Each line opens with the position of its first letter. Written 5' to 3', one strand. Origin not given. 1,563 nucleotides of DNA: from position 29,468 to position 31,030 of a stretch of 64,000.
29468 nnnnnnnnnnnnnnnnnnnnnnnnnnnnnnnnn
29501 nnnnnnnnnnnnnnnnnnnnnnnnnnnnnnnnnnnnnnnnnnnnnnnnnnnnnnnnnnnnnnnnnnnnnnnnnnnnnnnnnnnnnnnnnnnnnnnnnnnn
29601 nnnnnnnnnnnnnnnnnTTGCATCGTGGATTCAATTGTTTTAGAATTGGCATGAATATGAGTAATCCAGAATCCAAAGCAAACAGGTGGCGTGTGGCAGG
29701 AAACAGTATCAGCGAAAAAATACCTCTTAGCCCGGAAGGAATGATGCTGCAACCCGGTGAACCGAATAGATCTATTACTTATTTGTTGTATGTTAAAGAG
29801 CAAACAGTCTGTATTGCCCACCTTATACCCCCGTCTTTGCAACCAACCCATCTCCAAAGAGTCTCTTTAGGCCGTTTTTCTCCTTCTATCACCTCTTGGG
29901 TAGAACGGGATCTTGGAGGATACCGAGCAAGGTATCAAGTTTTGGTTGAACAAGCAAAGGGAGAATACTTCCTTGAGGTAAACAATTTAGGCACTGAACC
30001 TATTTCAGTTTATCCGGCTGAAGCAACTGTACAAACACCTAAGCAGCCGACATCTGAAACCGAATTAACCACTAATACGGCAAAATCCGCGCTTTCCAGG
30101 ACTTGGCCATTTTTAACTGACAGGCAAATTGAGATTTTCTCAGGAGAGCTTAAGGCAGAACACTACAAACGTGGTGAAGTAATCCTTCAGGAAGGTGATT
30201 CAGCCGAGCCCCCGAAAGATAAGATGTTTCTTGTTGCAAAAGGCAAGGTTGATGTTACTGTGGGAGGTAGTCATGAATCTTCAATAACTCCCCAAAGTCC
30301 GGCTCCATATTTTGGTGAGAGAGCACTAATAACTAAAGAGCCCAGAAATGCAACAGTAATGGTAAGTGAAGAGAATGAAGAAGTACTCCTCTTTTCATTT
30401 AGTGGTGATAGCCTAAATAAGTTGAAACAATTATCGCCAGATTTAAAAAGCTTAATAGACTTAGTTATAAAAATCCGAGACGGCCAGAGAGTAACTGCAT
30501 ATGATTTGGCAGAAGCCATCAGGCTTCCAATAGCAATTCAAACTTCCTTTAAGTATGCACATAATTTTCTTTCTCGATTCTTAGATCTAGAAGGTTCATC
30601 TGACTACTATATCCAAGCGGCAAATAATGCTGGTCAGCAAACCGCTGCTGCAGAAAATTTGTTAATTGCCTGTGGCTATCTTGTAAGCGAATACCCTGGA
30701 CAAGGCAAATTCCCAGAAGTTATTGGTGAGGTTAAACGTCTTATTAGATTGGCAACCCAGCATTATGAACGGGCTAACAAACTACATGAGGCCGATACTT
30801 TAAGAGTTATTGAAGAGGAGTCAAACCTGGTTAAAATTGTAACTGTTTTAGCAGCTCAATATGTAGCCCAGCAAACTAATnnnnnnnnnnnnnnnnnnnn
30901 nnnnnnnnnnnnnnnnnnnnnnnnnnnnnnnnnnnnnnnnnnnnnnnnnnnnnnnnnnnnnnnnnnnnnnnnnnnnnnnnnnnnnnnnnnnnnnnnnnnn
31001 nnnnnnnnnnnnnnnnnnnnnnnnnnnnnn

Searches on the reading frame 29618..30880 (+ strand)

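Call 85: search_protein_families(library=pfam, proteins=[window:29618-30880:+], max_evalue=0.001)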
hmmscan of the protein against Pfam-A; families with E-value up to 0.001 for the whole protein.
window:29618-30880:+ (421 aa): 1 family
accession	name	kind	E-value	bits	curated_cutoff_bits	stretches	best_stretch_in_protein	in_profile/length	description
PF00027.35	cNMP_binding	-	1.2e-11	44.9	27.5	1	181-269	2-85/89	Cyclic nucleotide-binding domain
